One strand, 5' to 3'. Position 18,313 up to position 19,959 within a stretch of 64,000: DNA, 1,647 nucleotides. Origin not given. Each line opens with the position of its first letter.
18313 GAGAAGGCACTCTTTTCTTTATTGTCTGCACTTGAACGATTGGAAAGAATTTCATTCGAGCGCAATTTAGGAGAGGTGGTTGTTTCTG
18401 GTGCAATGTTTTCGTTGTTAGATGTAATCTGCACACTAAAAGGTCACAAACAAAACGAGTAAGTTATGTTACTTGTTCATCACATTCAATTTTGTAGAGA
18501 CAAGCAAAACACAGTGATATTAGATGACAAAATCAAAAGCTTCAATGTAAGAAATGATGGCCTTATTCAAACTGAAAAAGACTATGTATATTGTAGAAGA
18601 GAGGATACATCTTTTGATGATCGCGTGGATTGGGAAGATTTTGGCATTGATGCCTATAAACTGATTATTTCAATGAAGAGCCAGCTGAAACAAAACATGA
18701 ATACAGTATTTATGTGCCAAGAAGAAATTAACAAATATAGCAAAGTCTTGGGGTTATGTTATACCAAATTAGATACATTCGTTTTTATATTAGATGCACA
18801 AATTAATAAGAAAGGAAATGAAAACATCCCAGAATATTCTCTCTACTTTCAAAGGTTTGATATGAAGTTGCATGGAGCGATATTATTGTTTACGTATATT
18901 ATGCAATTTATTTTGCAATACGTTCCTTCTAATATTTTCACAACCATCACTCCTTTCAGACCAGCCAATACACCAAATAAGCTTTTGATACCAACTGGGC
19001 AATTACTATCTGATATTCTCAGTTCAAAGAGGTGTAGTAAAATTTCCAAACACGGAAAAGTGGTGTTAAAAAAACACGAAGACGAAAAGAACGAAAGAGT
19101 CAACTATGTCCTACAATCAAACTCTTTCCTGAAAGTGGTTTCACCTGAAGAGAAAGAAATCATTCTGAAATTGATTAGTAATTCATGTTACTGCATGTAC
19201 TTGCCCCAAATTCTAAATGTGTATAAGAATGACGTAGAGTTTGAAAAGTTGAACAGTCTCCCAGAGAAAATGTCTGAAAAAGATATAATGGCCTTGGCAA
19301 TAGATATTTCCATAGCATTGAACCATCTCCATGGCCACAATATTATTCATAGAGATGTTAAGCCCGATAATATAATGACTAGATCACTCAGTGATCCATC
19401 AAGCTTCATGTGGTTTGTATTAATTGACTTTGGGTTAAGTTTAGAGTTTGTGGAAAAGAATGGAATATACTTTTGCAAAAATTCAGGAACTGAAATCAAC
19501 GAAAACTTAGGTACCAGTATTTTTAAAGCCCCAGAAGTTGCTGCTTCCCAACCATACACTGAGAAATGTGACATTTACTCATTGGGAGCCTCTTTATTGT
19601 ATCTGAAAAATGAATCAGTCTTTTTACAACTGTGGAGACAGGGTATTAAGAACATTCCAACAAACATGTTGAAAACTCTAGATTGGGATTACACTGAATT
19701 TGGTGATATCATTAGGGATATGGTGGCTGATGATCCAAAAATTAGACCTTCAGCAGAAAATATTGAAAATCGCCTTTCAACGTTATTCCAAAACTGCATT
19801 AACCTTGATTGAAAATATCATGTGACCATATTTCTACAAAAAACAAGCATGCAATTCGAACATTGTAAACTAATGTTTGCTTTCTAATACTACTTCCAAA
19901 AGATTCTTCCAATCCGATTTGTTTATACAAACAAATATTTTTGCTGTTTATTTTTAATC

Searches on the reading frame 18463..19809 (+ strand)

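Call 7: search_protein_families(library=pfam, proteins=[window:18463-19809:+], max_evalue=0.1)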
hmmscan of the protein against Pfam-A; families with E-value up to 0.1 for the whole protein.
window:18463-19809:+ (449 aa): 4 families
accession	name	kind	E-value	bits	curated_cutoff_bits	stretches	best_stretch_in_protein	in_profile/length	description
PF00069.31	Pkinase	-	4.3e-26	92.3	31.7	1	190-435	17-258/263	Protein kinase domain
PF07714.23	PK_Tyr_Ser-Thr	-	2.2e-12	47.3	23.1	1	195-436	26-256/258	Protein tyrosine and serine/threonine kinase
PF17667.7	Pkinase_fungal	-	0.0013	17.9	24.1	1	271-359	284-364/387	Fungal protein kinase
PF03109.22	ABC1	-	0.028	14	22.9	1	266-334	161-222/244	ABC1 atypical kinase-like domain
